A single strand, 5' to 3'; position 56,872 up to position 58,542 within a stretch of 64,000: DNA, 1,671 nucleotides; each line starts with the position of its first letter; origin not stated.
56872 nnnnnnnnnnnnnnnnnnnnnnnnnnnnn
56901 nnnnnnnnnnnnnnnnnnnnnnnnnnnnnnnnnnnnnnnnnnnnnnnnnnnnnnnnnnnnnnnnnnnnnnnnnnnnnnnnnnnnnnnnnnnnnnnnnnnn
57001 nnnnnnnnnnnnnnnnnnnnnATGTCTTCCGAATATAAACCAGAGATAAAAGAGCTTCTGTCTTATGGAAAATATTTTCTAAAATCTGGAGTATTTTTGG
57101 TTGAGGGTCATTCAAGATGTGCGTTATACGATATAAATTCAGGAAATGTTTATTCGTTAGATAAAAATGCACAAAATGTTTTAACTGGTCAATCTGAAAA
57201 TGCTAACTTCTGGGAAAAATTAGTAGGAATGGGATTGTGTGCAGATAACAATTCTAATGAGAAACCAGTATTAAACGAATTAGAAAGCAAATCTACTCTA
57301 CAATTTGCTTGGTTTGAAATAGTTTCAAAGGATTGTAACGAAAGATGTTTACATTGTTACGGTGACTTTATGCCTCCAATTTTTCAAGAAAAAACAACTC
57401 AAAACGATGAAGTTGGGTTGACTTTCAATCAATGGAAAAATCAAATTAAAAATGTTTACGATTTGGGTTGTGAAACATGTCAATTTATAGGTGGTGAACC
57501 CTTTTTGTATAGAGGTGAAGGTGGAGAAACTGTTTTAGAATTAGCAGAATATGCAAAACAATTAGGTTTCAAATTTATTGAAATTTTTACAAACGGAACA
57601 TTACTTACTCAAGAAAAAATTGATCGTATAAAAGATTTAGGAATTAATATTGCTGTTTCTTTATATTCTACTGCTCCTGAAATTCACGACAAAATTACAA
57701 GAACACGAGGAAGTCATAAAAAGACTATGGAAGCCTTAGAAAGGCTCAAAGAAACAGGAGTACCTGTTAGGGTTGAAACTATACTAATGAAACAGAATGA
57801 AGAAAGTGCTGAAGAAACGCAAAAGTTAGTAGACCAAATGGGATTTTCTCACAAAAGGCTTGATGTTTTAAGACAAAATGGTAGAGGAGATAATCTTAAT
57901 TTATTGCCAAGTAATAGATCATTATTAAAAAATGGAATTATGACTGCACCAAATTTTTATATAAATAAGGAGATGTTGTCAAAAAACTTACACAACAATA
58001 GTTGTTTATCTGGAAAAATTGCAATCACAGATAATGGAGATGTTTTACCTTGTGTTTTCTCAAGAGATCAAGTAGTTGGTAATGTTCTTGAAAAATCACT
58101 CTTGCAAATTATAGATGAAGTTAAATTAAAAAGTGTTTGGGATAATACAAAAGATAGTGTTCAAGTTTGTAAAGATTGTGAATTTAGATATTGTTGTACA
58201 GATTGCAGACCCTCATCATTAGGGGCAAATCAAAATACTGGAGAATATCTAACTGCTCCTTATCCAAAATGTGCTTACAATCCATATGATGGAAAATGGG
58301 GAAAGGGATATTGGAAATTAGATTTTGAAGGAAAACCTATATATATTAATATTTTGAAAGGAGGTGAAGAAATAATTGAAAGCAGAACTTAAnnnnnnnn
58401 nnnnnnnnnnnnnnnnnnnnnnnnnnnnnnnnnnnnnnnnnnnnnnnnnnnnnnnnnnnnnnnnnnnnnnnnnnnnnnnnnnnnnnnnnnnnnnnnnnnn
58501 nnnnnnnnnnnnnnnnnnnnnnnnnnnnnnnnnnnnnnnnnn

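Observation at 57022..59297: Compact candidate RiPP locus: rSAM/SPASM enzyme, Cys-x-Pro precursor peptide, HExxH peptidase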

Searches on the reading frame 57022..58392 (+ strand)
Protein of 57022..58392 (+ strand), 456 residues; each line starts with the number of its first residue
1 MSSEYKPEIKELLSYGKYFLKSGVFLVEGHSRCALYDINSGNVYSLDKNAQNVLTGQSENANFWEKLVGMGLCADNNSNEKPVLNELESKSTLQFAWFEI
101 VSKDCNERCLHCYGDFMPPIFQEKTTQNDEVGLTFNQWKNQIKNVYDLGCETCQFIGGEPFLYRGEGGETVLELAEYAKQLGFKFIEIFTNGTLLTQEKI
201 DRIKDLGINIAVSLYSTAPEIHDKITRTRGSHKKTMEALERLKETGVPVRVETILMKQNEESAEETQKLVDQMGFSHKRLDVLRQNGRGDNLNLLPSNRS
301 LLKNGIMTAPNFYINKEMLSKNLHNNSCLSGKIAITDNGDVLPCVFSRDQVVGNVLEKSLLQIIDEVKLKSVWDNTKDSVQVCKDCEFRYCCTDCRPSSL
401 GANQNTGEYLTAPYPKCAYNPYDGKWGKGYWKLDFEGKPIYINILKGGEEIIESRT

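Call 3: search_protein_families(library=pfam, proteins=[window:57022-58392:+], max_evalue=1)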
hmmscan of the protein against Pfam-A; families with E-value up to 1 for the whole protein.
window:57022-58392:+ (456 aa): 7 families
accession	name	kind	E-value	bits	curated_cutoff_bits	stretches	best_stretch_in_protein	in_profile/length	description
PF04055.27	Radical_SAM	-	7.6e-26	91.7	29.5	1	101-269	3-165/166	Radical SAM superfamily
PF13186.11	SPASM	-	1.8e-07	31.8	21.5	1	329-387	4-67/67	Iron-sulfur cluster-binding domain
PF19238.5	Radical_SAM_2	-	2.5e-06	27.7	26.7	1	193-269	62-138/151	Radical SAM-like domain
PF01261.30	AP_endonuc_2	-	0.00055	20.1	31.1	1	176-252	2-87/249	Xylose isomerase-like TIM barrel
PF13353.11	Fer4_12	-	0.0028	18.4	22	1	103-200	13-99/137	4Fe-4S single cluster domain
PF02679.21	ComA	-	0.2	11.5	25.2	0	159-236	76-148/243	(2R)-phospho-3-sulfolactate synthase (ComA)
PF10865.14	DUF2703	-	0.6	10.7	23.6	0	215-264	8-58/120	Domain of unknown function (DUF2703)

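Call 4: search_protein_families(library=ncbifam, proteins=[window:57022-58392:+], max_evalue=1)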
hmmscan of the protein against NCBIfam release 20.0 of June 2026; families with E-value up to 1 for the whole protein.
window:57022-58392:+ (456 aa): 69 families (the best 25 are shown)
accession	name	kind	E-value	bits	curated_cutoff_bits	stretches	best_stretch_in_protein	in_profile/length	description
TIGR04545.1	rSAM_ahbD_hemeb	equivalog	5.6e-31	108.2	500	2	101-293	6-185/339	heme b synthase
TIGR04053.2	TIGR04053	equivalog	9e-29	100.8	395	2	101-297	14-200/366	TIGR04053 family radical SAM/SPASM domain-containing protein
TIGR04055.1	rSAM_NirJ2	equivalog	2.6e-28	99.5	500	1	103-420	8-325/326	putative heme d1 biosynthesis radical SAM protein NirJ2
TIGR04193.1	SPASM_w_grasp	equivalog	1.8e-26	93.4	175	1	313-427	224-333/342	grasp-with-spasm system SPASM domain peptide maturase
NF045574.1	sacti_mat_StsB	exception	6e-26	91.3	625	1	89-395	91-391/466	StsB family radical SAM/SPASM domain sactipeptide maturase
TIGR04546.1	rSAM_ahbC_deAc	equivalog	1.6e-22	79.9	650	2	101-289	45-219/390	12,18-didecarboxysiroheme deacetylase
TIGR04051.1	rSAM_NirJ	equivalog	1.1e-20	73.9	515.45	1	103-291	10-184/354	heme d1 biosynthesis radical SAM protein NirJ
TIGR04303.1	GeoRSP_rSAM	equivalog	1.4e-20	74.1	400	1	100-417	10-324/325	GeoRSP system radical SAM/SPASM protein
TIGR03962.1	mycofact_rSAM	equivalog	1.6e-20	73.6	265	1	102-420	19-334/339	mycofactocin radical SAM maturase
NF012164.0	AlbA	equivalog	2.5e-19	69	850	1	96-404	115-420/442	subtilosin maturase AlbA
TIGR04347.1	pseudo_SAM_Halo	equivalog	1.2e-18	67.6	525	2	100-293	43-222/390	TIGR04347 family pseudo-SAM/SPASM protein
NF050035.1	rSAM_WgK_link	exception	1.5e-18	66.9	650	2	101-295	15-196/367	radical SAM/SPASM peptide maturase WgkB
NF038283.1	viperin_w_prok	equivalog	3.7e-18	65.7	180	1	102-284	9-187/281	viperin family antiviral radical SAM protein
TIGR02109.1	PQQ_syn_pqqE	equivalog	3.8e-18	65.5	381.35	2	129-272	33-171/358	pyrroloquinoline quinone biosynthesis protein PqqE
NF041298.1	rSAM_mat_DynA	equivalog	4.6e-18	65.3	450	2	105-273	11-177/356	dynobactin maturation radical SAM/SPASM protein DynA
TIGR03942.1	sulfatase_rSAM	equivalog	1.4e-15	57.3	349.45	2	101-277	7-183/363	anaerobic sulfatase maturase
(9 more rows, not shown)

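Call 7: find_homologous_proteins(query=window:57022-58392:+)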
Query window:57022-58392:+ (456 aa): 880 proteins with E <= 0.001 among 4767 candidates; the best 120 are listed.
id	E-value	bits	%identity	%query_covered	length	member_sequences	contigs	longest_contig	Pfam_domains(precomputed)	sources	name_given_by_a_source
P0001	2.6e-272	922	87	100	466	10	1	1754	PF13186.12,PF04055.28,PF19238.6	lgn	-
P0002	5.3e-237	805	75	100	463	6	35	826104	PF13186.12,PF04055.28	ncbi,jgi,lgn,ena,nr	ncbi:hypothetical protein A2422_01195 [Candidatus Woesebacteria bacterium RIFOXYC1_FULL_31_51]|nr:MA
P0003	4.1e-233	792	75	100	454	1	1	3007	PF13186.12,PF04055.28,PF19238.6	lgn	-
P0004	1.1e-194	666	85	74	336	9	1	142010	PF13186.12,PF04055.28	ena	-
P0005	1.1e-194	666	64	98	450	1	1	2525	PF13186.12,PF04055.28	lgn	-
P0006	1.7e-170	586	57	98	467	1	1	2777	PF13186.12,PF04055.28,PF19238.6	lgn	-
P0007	2.0e-170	586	55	98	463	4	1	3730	PF13186.12,PF04055.28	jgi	-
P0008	2.3e-169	582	56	98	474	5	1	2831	PF13186.12,PF04055.28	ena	-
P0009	3.3e-168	578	57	96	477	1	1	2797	PF13186.12,PF04055.28,PF19238.6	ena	-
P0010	4.0e-166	571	55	98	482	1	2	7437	PF13186.12,PF04055.28,PF19238.6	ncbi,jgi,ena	-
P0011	2.0e-165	569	54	96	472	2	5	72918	PF13186.12,PF04055.28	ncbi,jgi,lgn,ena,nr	ncbi:radical SAM protein [Patescibacteria group bacterium]|nr:radical SAM protein [Patescibacteria g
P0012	5.2e-165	568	55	98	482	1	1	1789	PF13186.12,PF04055.28,PF19238.6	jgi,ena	-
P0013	1.2e-164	567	54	96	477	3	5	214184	PF13186.12,PF04055.28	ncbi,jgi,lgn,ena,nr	ncbi:radical SAM protein [Patescibacteria group bacterium]|nr:radical SAM protein [Patescibacteria g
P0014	3.0e-164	565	55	97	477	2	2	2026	PF13186.12,PF04055.28,PF19238.6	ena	-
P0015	1.2e-163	563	53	98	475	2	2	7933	PF13186.12,PF04055.28,PF19238.6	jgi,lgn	-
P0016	4.3e-163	561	55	96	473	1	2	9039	PF13186.12,PF04055.28,PF19238.6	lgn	-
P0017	4.6e-163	561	53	98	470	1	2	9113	PF13186.12,PF04055.28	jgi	jgi:radical SAM protein with 4Fe4S-binding SPASM domain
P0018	8.4e-163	561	53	96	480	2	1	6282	PF13186.12,PF04055.28,PF19238.6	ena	-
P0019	1.3e-162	560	56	95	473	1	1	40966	PF13186.12,PF04055.28,PF19238.6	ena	-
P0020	1.3e-162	560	54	95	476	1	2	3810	PF13186.12,PF04055.28,PF19238.6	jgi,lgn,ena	-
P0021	2.9e-162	559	54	96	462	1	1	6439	PF13186.12,PF04055.28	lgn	-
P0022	3.1e-162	559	56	95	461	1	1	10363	PF13186.12,PF04055.28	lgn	-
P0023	3.8e-162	558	54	96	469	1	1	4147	PF13186.12,PF04055.28,PF19238.6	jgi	jgi:radical SAM protein with 4Fe4S-binding SPASM domain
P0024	6.1e-162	558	53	97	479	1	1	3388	PF13186.12,PF04055.28,PF19238.6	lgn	-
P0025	6.5e-162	558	54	96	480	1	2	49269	PF13186.12,PF04055.28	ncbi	-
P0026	7.1e-162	557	54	96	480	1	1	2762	PF13186.12,PF04055.28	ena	-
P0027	9.9e-162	557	58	92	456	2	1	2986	PF13186.12,PF04055.28,PF19238.6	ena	-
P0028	1.8e-161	556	54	96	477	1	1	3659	PF13186.12,PF04055.28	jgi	jgi:radical SAM protein with 4Fe4S-binding SPASM domain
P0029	3.3e-161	555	53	97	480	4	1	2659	PF13186.12,PF04055.28,PF19238.6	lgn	-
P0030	3.5e-161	555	53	99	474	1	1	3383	PF13186.12,PF04055.28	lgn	-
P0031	6.4e-161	554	55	97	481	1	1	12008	PF13186.12,PF04055.28,PF19238.6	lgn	-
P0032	9.9e-161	554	53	97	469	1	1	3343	PF13186.12,PF04055.28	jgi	jgi:radical SAM protein with 4Fe4S-binding SPASM domain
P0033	3.1e-160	552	53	96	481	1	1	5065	PF13186.12,PF04055.28,PF19238.6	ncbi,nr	ncbi:radical SAM protein [Candidatus Roizmanbacteria bacterium]|nr:radical SAM protein [Candidatus R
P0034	5.7e-160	551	54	96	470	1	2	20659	PF13186.12,PF04055.28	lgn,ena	-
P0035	6.1e-160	551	53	96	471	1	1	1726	PF13186.12,PF04055.28,PF19238.6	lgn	-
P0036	7.8e-160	551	55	96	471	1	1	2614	PF13186.12,PF04055.28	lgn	-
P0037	8.4e-160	551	54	97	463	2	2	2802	PF13186.12,PF04055.28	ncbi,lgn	-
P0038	9.5e-160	550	53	96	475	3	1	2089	PF13186.12,PF04055.28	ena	-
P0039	1.6e-159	550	54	96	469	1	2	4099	PF13186.12,PF04055.28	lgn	-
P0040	2.0e-159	549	53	96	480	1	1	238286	PF13186.12,PF04055.28,PF19238.6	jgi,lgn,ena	-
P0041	6.7e-159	548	54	97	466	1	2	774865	PF13186.12,PF04055.28,PF19238.6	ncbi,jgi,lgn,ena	-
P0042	1.2e-158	547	52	97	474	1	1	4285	PF13186.12,PF04055.28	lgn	-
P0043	1.3e-158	547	53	97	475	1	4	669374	PF13186.12,PF04055.28,PF19238.6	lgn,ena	-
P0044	1.1e-157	544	53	96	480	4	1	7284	PF13186.12,PF04055.28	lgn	-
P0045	1.9e-157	543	52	97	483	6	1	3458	PF13186.12,PF04055.28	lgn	-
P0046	2.4e-157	543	53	98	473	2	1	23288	PF13186.12,PF04055.28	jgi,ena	-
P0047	4.8e-157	542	52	96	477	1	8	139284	PF13186.12,PF04055.28,PF19238.6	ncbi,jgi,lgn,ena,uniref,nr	ncbi:hypothetical protein A2686_05265 [Candidatus Woesebacteria bacterium RIFCSPHIGHO2_01_FULL_38_10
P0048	5.2e-157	541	53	96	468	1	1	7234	PF13186.12,PF04055.28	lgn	-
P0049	1.6e-156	540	52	96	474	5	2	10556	PF13186.12,PF04055.28,PF19238.6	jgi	jgi:radical SAM protein with 4Fe4S-binding SPASM domain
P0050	8.7e-156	537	52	97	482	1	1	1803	PF13186.12,PF04055.28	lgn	-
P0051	3.2e-155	536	51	97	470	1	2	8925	PF13186.12,PF04055.28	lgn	-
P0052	5.8e-155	535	52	98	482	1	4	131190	PF13186.12,PF04055.28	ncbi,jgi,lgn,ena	-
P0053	1.1e-154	534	52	96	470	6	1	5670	PF13186.12,PF04055.28,PF19238.6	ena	-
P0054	1.1e-154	534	52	97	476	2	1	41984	PF13186.12,PF04055.28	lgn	-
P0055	1.9e-154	533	52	96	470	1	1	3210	PF13186.12,PF04055.28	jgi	-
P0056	2.0e-154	533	52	96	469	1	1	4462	PF13186.12,PF04055.28,PF19238.6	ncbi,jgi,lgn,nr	ncbi:MAG: Radical SAM protein [uncultured bacterium]|nr:MAG: Radical SAM protein [uncultured bacteri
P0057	5.1e-154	532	52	96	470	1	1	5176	PF13186.12,PF04055.28,PF19238.6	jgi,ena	-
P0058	7.5e-154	531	52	96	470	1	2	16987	PF13186.12,PF04055.28,PF19238.6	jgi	-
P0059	9.9e-154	531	52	96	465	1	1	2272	PF13186.12,PF04055.28,PF19238.6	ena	-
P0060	1.8e-153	530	51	96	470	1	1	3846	PF13186.12,PF04055.28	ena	-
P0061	3.0e-152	526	51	96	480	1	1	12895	PF13186.12,PF04055.28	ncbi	-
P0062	1.4e-151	524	53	91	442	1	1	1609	PF13186.12,PF04055.28,PF19238.6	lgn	-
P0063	5.2e-149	515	52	94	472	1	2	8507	PF04055.28,PF13353.12,PF19238.6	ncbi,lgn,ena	-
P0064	1.8e-148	513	52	94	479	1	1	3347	PF04055.28,PF19238.6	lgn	-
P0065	2.3e-148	513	53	93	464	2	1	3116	PF13186.12,PF04055.28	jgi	-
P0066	3.3e-148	512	51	94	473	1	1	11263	PF04055.28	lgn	-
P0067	2.8e-147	509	53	93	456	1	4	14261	PF04055.28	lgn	-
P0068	3.0e-147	509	51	96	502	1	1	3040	PF13186.12,PF04055.28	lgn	-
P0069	5.6e-147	508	56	83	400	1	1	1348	PF13186.12,PF04055.28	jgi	-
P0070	5.4e-146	505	51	96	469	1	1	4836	PF13186.12,PF04055.28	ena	-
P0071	1.3e-145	504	51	96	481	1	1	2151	PF13186.12,PF04055.28,PF19238.6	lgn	-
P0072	3.2e-145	503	52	94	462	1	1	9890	PF04055.28,PF13353.12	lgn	-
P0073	4.4e-145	502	51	93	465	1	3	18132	PF04055.28,PF19238.6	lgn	-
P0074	1.2e-143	497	50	94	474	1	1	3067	PF13186.12,PF04055.28,PF19238.6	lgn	-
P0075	1.7e-143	497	50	93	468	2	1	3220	PF13186.12,PF04055.28,PF13353.12,PF19238.6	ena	-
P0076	1.9e-143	497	50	94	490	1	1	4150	PF04055.28,PF19238.6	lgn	-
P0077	3.0e-143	496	50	94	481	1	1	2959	PF13186.12,PF04055.28,PF19238.6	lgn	-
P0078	3.8e-143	496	50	93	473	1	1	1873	PF13186.12,PF04055.28,PF19238.6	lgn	-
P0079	4.0e-143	496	49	94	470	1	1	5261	PF13186.12,PF04055.28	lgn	-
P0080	4.7e-143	495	51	96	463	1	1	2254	PF04055.28,PF19238.6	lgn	-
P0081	8.7e-143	495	51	94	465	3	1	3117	PF13186.12,PF04055.28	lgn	-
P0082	1.1e-142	494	53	97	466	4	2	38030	PF13186.12,PF04055.28,PF19238.6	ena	-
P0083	1.4e-142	494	50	95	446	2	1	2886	PF13186.12,PF04055.28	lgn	-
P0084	1.4e-142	494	52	94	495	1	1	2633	PF13186.12,PF04055.28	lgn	-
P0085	8.8e-142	491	49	94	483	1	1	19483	PF04055.28,PF19238.6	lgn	-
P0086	1.0e-141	491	49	95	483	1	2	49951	PF04055.28,PF19238.6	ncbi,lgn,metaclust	metaclust:status=active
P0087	1.7e-141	490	50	93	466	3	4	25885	PF13186.12,PF04055.28,PF13353.12,PF19238.6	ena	-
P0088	1.8e-141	490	47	95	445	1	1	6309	PF04055.28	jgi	jgi:radical SAM protein with 4Fe4S-binding SPASM domain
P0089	2.1e-141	490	49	96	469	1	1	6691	PF13186.12,PF04055.28,PF19238.6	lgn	-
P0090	2.6e-141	490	48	95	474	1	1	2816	PF13186.12,PF04055.28,PF19238.6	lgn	-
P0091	2.9e-141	490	50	96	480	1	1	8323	PF04055.28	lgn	-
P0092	3.5e-141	489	52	93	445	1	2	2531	PF13186.12,PF04055.28,PF19238.6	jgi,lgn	-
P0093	5.4e-141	489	49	94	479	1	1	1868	PF13186.12,PF04055.28,PF19238.6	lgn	-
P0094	6.1e-141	488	50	94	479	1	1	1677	PF13186.12,PF04055.28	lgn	-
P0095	7.3e-141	488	50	93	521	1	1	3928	PF04055.28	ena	-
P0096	1.0e-140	488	49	93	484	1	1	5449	PF04055.28,PF19238.6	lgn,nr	nr:radical SAM protein [Candidatus Levybacteria bacterium]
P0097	1.7e-140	487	49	95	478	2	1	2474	PF04055.28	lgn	-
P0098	2.2e-140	487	55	83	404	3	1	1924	PF13186.12,PF04055.28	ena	-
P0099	2.3e-140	487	49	98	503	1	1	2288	PF04055.28,PF19238.6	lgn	-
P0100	3.7e-140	486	49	96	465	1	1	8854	PF04055.28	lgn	-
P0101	6.1e-140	485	49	95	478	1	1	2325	PF13186.12,PF04055.28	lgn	-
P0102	6.3e-140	485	49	93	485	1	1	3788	PF04055.28,PF19238.6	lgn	-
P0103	7.9e-140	485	50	94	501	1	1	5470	PF13186.12,PF04055.28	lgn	-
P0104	9.0e-140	485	49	96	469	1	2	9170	PF13186.12,PF04055.28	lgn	-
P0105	1.2e-139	484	49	95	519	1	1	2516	PF13186.12,PF04055.28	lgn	-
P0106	5.0e-139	482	48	94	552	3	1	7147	PF04055.28,PF19238.6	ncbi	-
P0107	5.2e-139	482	49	94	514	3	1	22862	PF13186.12,PF04055.28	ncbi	-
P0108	1.4e-138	481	49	93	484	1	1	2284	PF13186.12,PF04055.28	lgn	-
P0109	2.2e-138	480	48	95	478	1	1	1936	PF04055.28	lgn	-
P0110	3.5e-138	479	48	95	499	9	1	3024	PF04055.28,PF19238.6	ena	-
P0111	4.2e-138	479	48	93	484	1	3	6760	PF04055.28,PF19238.6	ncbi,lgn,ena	-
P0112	7.4e-138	478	50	92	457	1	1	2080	PF13186.12,PF04055.28,PF19238.6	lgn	-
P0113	8.5e-138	478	49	93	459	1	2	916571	PF04055.28,PF19238.6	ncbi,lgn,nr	ncbi:radical SAM protein [Candidatus Woesebacteria bacterium]|nr:radical SAM protein [Candidatus Woe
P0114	1.3e-137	477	49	93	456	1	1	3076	PF13186.12,PF04055.28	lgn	-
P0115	2.1e-137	477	47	96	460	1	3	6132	PF13186.12,PF04055.28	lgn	-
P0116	5.0e-137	476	50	93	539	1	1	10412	PF04055.28,PF19238.6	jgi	jgi:MoaA/NifB/PqqE/SkfB family radical SAM enzyme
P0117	5.3e-137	475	49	93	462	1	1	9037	PF04055.28,PF19238.6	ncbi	-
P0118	6.6e-137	475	50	93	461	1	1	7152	PF04055.28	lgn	-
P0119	1.1e-136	474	50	93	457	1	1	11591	PF13186.12,PF04055.28,PF19238.6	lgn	-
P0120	1.4e-136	474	48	95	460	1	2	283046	PF13186.12,PF04055.28,PF19238.6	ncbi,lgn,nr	ncbi:radical SAM protein [Candidatus Daviesbacteria bacterium]|nr:radical SAM protein [Candidatus Da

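Call 9: find_related_loci(query=A1, collection=genome_contigs, flank=5000)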
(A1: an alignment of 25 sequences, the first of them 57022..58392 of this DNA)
Query A1 (456 aa) in genome_contigs; peptide patterns used: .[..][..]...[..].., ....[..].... (x = any residue, [..] = any of these).
67 stretches matched a pattern; 33 encode a relative of the query (tblastn E <= 1e-3); 30 distinct loci.
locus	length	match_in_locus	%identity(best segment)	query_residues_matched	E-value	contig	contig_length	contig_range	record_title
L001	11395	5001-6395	75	1-456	0e+0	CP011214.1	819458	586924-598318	MAG: Candidatus Woesebacteria bacterium GW2011_GWF1_31_35 chromosome, complete genome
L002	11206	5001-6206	70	1-456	0e+0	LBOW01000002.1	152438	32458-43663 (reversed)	MAG: Candidatus Woesebacteria bacterium GW2011_GWB1_33_22 UR35_C0002, whole genome shotgun sequence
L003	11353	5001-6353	54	8-446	3e-170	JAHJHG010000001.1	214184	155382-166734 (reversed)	MAG: Patescibacteria group bacterium isolate Modern_marine_planktonic.mb.16 Modern_marine_plan.mb.16_k141_115749, whole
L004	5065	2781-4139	53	9-446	1e-168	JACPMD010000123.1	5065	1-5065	MAG: Candidatus Roizmanbacteria bacterium isolate NC_groundwater_539_Ag_S-0.1um_39_6 S35_SO-1_scaffold_395767, whole gen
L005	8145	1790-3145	52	9-445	2e-162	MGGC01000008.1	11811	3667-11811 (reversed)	MAG: Candidatus Woesebacteria bacterium RIFCSPHIGHO2_01_FULL_38_10 rifcsphigho2_01_scaffold_15403, whole genome shotgun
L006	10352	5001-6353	53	7-441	1e-160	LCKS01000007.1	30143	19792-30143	MAG: Candidatus Amesbacteria bacterium GW2011_GWC2_45_19 UX05_C0007, whole genome shotgun sequence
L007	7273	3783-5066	49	18-441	3e-144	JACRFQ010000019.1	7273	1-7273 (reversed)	MAG: Candidatus Levyibacteriota bacterium isolate NC_groundwater_1729_Pr3_B-0.1um_34_132 SR-2_scaffold_141_926867, whole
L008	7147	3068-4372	48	18-446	6e-143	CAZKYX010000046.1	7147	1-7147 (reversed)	MAG TPA_asm: uncultured Gammaproteobacteria bacterium isolate SRP286056_co1_17 genome assembly, contig: NODE_14404_lengt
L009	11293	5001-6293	49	18-441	2e-142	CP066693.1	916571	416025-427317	MAG: Candidatus Woesebacteria bacterium isolate NC_groundwater_896_Pr1_S2p5_35_35 chromosome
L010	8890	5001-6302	49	18-441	3e-142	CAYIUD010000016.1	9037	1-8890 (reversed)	MAG TPA_asm: uncultured Pseudomonadales bacterium isolate ERP119705_co5_501 genome assembly, contig: NODE_9987_length_90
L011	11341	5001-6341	48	12-454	6e-140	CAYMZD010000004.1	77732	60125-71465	MAG TPA_asm: uncultured Gammaproteobacteria bacterium isolate binchicken_co110_145 genome assembly, contig: NODE_850_len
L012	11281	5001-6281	49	18-441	5e-139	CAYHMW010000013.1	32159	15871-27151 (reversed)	MAG TPA_asm: uncultured Gammaproteobacteria bacterium isolate ERP119705_co13_486 genome assembly, contig: NODE_1703_leng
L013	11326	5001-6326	48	18-447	2e-138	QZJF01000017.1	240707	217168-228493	MAG: candidate division WWE3 bacterium isolate SURF_46 Ga0104751_1000015, whole genome shotgun sequence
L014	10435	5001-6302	47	14-441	1e-137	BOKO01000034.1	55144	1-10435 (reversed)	MAG: Chloroflexota bacterium BroJett021 DNA, sequence34, whole genome shotgun sequence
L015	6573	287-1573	46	17-441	6e-131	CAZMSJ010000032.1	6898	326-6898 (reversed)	MAG TPA_asm: uncultured Gammaproteobacteria bacterium isolate SRP298887_co1_344 genome assembly, contig: NODE_13232_leng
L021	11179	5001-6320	47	20-454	5e-135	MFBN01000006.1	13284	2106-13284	MAG: Candidatus Curtissbacteria bacterium RIFCSPLOWO2_01_FULL_37_9 rifcsplowo2_01_scaffold_14017, whole genome shotgun s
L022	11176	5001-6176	34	25-426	6e-77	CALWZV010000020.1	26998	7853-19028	MAG: uncultured Clostridia bacterium isolate BRZ_PI__bin2 genome assembly, contig: BRZ_PI__NODE_2491_length_26998_cov_5.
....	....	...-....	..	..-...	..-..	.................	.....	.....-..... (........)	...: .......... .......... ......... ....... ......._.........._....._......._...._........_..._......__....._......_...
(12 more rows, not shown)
